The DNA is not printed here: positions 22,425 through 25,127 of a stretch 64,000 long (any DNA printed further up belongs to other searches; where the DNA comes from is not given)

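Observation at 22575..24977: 800-aa pilin-like protein with a near-perfect 474-bp tandem duplication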

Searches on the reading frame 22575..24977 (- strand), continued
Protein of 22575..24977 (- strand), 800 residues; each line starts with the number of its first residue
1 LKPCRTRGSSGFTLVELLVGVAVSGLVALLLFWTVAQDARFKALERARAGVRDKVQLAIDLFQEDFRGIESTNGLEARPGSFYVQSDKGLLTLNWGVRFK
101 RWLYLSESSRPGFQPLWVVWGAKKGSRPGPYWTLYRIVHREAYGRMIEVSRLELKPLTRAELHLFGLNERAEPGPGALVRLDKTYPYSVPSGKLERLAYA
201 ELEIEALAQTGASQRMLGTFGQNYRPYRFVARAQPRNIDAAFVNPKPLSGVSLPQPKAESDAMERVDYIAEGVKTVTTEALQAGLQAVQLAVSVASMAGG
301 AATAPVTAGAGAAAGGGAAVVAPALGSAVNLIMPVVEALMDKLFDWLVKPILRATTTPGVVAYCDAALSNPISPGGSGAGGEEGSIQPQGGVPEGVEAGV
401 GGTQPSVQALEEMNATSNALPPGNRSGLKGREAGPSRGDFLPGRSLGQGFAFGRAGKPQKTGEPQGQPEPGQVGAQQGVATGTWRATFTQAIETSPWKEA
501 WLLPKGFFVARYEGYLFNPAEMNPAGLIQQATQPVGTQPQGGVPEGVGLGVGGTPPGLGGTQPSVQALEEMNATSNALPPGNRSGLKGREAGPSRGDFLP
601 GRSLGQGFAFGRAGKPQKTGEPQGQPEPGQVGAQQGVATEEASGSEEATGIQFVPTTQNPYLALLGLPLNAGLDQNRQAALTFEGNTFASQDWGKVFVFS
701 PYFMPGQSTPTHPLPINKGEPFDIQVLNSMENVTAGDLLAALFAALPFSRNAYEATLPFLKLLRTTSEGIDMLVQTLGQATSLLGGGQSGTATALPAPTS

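Call 32: find_encoding_contigs(protein=P0005, flank=10000)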
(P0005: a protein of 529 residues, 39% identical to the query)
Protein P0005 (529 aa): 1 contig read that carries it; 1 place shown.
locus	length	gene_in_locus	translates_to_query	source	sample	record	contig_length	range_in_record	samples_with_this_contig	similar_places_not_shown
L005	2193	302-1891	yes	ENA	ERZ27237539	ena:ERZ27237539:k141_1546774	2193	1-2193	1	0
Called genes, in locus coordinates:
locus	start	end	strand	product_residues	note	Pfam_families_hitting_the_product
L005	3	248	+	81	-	?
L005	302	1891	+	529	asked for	-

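Call 39: search_protein_families(library=ncbifam, proteins=[P0005, P0007, P0008, P0009, P0010, P0011, P0012], max_evalue=0.1)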
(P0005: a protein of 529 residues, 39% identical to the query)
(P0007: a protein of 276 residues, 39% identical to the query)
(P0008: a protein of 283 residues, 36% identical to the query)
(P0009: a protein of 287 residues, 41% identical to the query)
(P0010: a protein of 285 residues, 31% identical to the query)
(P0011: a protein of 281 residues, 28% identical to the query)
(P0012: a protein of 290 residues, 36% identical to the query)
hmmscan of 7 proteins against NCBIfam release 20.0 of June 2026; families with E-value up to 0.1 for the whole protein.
P0005 (529 aa): 2 families
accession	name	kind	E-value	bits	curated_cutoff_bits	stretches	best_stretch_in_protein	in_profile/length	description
TIGR02532.1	IV_pilin_GFxxxE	domain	0.00044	20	16.3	1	15-37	1-23/24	prepilin-type N-terminal cleavage/methylation domain-containing protein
TIGR01708.2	typeII_sec_gspH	equivalog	0.0074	16.3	80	1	15-63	1-49/169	type II secretion system minor pseudopilin GspH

P0007 (276 aa): 6 families
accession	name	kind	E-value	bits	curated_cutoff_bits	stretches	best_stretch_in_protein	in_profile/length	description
TIGR01710.1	typeII_sec_gspG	equivalog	8.9e-06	25.8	88.85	1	18-70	1-52/134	type II secretion system major pseudopilin GspG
TIGR02599.1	TIGR02599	subfamily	5.6e-05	22.5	256.5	1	19-75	1-57/361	Verru_Chthon cassette protein C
TIGR02532.1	IV_pilin_GFxxxE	domain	0.00025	20.7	16.3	1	18-39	2-23/24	prepilin-type N-terminal cleavage/methylation domain-containing protein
TIGR01708.2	typeII_sec_gspH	equivalog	0.00064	19.8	80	1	18-61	2-45/169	type II secretion system minor pseudopilin GspH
NF038304.1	EPS_HpsC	equivalog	0.0044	16.6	200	1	17-74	20-77/318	hormogonium polysaccharide secretion pseudopilin HpsC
TIGR01707.1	gspI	equivalog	0.05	14.1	44.35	1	19-54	1-36/101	type II secretion system minor pseudopilin GspI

P0008 (283 aa): 6 families
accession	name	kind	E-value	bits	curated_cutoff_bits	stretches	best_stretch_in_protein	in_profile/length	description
TIGR02599.1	TIGR02599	subfamily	1.7e-05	24.3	256.5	1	12-68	1-57/361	Verru_Chthon cassette protein C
TIGR01710.1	typeII_sec_gspG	equivalog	3.2e-05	24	88.85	1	12-63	2-52/134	type II secretion system major pseudopilin GspG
TIGR02532.1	IV_pilin_GFxxxE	domain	6.2e-05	22.7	16.3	1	11-33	2-24/24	prepilin-type N-terminal cleavage/methylation domain-containing protein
TIGR01708.2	typeII_sec_gspH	equivalog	9.4e-05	22.5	80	1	11-58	2-49/169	type II secretion system minor pseudopilin GspH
NF041775.1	typeIV_PilA_Myxo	equivalog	0.0031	17.5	400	1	8-42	8-43/214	type IV pilin protein PilA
NF038304.1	EPS_HpsC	equivalog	0.039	13.5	200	1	7-67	17-77/318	hormogonium polysaccharide secretion pseudopilin HpsC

P0009 (287 aa): 9 families
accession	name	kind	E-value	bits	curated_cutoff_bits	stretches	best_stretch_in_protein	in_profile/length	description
TIGR02532.1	IV_pilin_GFxxxE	domain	9.3e-07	28.4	16.3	1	8-29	2-23/24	prepilin-type N-terminal cleavage/methylation domain-containing protein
TIGR01710.1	typeII_sec_gspG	equivalog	3.7e-05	23.8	88.85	1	9-54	2-47/134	type II secretion system major pseudopilin GspG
TIGR01708.2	typeII_sec_gspH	equivalog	0.00019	21.4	80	1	8-51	2-45/169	type II secretion system minor pseudopilin GspH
TIGR02599.1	TIGR02599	subfamily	0.00029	20.2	256.5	1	9-68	1-60/361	Verru_Chthon cassette protein C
NF038304.1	EPS_HpsC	equivalog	0.00047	19.8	200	1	4-64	17-77/318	hormogonium polysaccharide secretion pseudopilin HpsC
NF041002.1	pilin_ComGF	equivalog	0.0035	17.6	80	1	8-68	2-60/139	competence type IV pilus minor pilin ComGF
NF041013.1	T4P_ComGE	equivalog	0.01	16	49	1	9-59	5-55/83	competence type IV pilus minor pilin ComGE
NF040982.1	ComGD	equivalog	0.027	14.9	70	1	8-56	2-57/139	competence type IV pilus minor pilin ComGD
TIGR01707.1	gspI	equivalog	0.095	13.2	44.35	0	9-26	1-18/101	type II secretion system minor pseudopilin GspI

P0010 (285 aa): 20 families
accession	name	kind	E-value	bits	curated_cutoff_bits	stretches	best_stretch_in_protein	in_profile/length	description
NF038304.1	EPS_HpsC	equivalog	4.6e-08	33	200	1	24-87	15-78/318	hormogonium polysaccharide secretion pseudopilin HpsC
TIGR01708.2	typeII_sec_gspH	equivalog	3.6e-07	30.3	80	1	30-80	2-52/169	type II secretion system minor pseudopilin GspH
TIGR01710.1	typeII_sec_gspG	equivalog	8.2e-06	25.9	88.85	1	31-86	2-56/134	type II secretion system major pseudopilin GspG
TIGR02599.1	TIGR02599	subfamily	3.7e-05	23.1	256.5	1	31-87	1-57/361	Verru_Chthon cassette protein C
NF007848.0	PRK10557.1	equivalog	4.1e-05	23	120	1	25-90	6-71/192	prepilin peptidase-dependent protein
TIGR02532.1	IV_pilin_GFxxxE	domain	5.5e-05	22.8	16.3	1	30-51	2-23/24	prepilin-type N-terminal cleavage/methylation domain-containing protein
NF041013.1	T4P_ComGE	equivalog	0.00013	22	49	1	30-80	4-54/83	competence type IV pilus minor pilin ComGE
NF041002.1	pilin_ComGF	equivalog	0.00069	19.8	80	1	30-90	2-60/139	competence type IV pilus minor pilin ComGF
NF040982.1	ComGD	equivalog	0.0025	18.2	70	1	30-77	2-49/139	competence type IV pilus minor pilin ComGD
NF040999.1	pilin_ComGC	equivalog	0.0051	17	75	1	30-78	2-49/84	competence type IV pilus major pilin ComGC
NF041775.1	typeIV_PilA_Myxo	equivalog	0.007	16.4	400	1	29-85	10-66/214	type IV pilin protein PilA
TIGR02596.1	TIGR02596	subfamily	0.0082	16.2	70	1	32-81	1-50/196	Verru_Chthon cassette protein D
TIGR01707.1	gspI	equivalog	0.0088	16.5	44.35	1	31-63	1-33/101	type II secretion system minor pseudopilin GspI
NF006453.0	PRK08808.1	equivalog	0.0097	15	295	1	26-70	3-49/211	type II secretion system protein J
NF007800.0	PRK10506.1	equivalog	0.01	15.7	158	1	27-74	6-53/163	prepilin peptidase-dependent protein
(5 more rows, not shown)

P0011 (281 aa): 12 families
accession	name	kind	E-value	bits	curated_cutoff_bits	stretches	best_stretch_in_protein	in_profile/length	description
TIGR01710.1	typeII_sec_gspG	equivalog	8.6e-07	29.1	88.85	1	10-59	2-50/134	type II secretion system major pseudopilin GspG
TIGR02532.1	IV_pilin_GFxxxE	domain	1.7e-06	27.6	16.3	1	9-30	2-23/24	prepilin-type N-terminal cleavage/methylation domain-containing protein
TIGR01708.2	typeII_sec_gspH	equivalog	4.1e-06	26.9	80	1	9-48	2-41/169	type II secretion system minor pseudopilin GspH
TIGR02599.1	TIGR02599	subfamily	1.2e-05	24.7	256.5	1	10-66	1-57/361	Verru_Chthon cassette protein C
NF038304.1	EPS_HpsC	equivalog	1.3e-05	24.9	200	1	3-65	15-77/318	hormogonium polysaccharide secretion pseudopilin HpsC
NF041002.1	pilin_ComGF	equivalog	0.003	17.8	80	1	9-68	2-59/139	competence type IV pilus minor pilin ComGF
NF041013.1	T4P_ComGE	equivalog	0.0099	16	49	1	7-58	2-53/83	competence type IV pilus minor pilin ComGE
NF007800.0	PRK10506.1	equivalog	0.01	15.6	158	1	5-58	5-51/163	prepilin peptidase-dependent protein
TIGR01707.1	gspI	equivalog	0.011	16.3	44.35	1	10-41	1-32/101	type II secretion system minor pseudopilin GspI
NF041775.1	typeIV_PilA_Myxo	equivalog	0.015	15.2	400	1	9-33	11-35/214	type IV pilin protein PilA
NF007848.0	PRK10557.1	equivalog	0.035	13.4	120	1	6-27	8-29/192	prepilin peptidase-dependent protein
NF007862.0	PRK10574.1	equivalog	0.055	13.6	138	1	7-29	3-25/145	prepilin peptidase-dependent pilin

P0012 (290 aa): 14 families
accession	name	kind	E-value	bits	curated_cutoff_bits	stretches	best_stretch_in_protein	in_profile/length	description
TIGR02532.1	IV_pilin_GFxxxE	domain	1.6e-07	30.9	16.3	1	7-28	2-23/24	prepilin-type N-terminal cleavage/methylation domain-containing protein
TIGR02599.1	TIGR02599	subfamily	5.8e-07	29.1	256.5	1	8-65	1-58/361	Verru_Chthon cassette protein C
NF038304.1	EPS_HpsC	equivalog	1.5e-06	28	200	1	3-64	17-78/318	hormogonium polysaccharide secretion pseudopilin HpsC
TIGR01710.1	typeII_sec_gspG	equivalog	3.9e-06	26.9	88.85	1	8-54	2-48/134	type II secretion system major pseudopilin GspG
TIGR01708.2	typeII_sec_gspH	equivalog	7.6e-06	26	80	1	8-47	3-42/169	type II secretion system minor pseudopilin GspH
NF041013.1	T4P_ComGE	equivalog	5.1e-05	23.3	49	1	8-62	5-59/83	competence type IV pilus minor pilin ComGE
NF041775.1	typeIV_PilA_Myxo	equivalog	0.0013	18.7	400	1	3-42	8-47/214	type IV pilin protein PilA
NF041002.1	pilin_ComGF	equivalog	0.0016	18.7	80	1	8-65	3-58/139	competence type IV pilus minor pilin ComGF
NF007848.0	PRK10557.1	equivalog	0.0019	17.6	120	1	5-67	9-71/192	prepilin peptidase-dependent protein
NF007862.0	PRK10574.1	equivalog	0.022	14.9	138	1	5-27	3-25/145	prepilin peptidase-dependent pilin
TIGR01707.1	gspI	equivalog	0.046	14.2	44.35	1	8-35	1-28/101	type II secretion system minor pseudopilin GspI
NF040999.1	pilin_ComGC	equivalog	0.058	13.6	75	1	8-34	3-29/84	competence type IV pilus major pilin ComGC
NF007800.0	PRK10506.1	equivalog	0.085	12.7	158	0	5-27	7-29/163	prepilin peptidase-dependent protein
TIGR01711.1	gspJ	equivalog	0.092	12.6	64.85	0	7-45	1-42/192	type II secretion system minor pseudopilin GspJ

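Call 50: predict_structure(protein=P0005)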
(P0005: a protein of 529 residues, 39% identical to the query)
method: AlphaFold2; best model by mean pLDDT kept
length: 529 residues; sequences in the alignment: 1
mean_pLDDT: 34.2   pTM: 0.23
mean pLDDT of the five models: 34.2, 32.1, 31.4, 30.7, 28.2
residues with pLDDT >= 90: 0; 70-90: 0; 50-70: 22; < 50: 507
segments of 3 or more residues with pLDDT < 50: 15-18, 35-529
pLDDT, mean of each block of 10 residues (from residue 1): 50 49 55 50 42 40 40 39 43 39 37 36 39 31 26 31 35 27 28 24 25 23 25 27 28 29 37 42 41 39 38 36 33 29 35 29 26 27 31 30 27 29 31 30 28 30 31 32 33 30 37 44 41
secondary structure, 60 per line:
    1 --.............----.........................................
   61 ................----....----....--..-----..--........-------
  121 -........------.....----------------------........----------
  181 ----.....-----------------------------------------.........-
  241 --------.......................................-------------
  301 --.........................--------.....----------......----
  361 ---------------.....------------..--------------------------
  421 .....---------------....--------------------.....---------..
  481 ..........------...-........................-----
elements in order: H3-15 H20-76 E81-84 E89-92 E106-113 E122-129 E136-140 H163-170 H185-189 H231-239 H249-287 H303-327 E336-340 E351-356 E376-380 E421-425 E441-444 E465-469 H479-490 H501-524

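Call 51: list_cluster_members(proteins=[P0001, P0002, P0005, P0003])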
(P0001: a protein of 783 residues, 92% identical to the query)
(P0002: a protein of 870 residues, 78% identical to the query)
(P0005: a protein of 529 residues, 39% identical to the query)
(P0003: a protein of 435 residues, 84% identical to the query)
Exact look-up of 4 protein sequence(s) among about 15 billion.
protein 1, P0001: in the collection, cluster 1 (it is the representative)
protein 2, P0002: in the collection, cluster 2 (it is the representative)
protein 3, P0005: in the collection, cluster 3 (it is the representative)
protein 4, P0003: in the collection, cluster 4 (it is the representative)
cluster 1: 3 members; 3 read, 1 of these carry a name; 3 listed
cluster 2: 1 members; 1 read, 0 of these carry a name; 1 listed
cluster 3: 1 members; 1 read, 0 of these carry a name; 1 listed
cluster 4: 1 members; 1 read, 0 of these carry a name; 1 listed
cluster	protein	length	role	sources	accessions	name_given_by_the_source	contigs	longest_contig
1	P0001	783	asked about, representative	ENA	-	-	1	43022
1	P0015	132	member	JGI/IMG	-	hypothetical protein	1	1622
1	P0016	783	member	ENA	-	-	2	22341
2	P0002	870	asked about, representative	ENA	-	-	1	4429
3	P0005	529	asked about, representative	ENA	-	-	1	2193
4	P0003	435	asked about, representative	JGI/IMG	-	-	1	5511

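Call 52: find_encoding_contigs(protein=P0003, flank=6000, max_places=3)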
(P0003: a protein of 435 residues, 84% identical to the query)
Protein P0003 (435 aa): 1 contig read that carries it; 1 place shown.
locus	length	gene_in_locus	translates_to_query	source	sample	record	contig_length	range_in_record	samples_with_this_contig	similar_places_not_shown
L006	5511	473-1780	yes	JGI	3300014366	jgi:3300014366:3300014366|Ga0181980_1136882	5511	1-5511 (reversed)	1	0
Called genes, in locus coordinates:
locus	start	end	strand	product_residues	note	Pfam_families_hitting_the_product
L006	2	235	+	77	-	?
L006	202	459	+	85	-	-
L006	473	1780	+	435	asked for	PF07963:N_methyl (weak)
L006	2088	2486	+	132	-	-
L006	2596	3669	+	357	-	PF11104:PilM_2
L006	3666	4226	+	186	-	-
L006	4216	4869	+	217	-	-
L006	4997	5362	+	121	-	-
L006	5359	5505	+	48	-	-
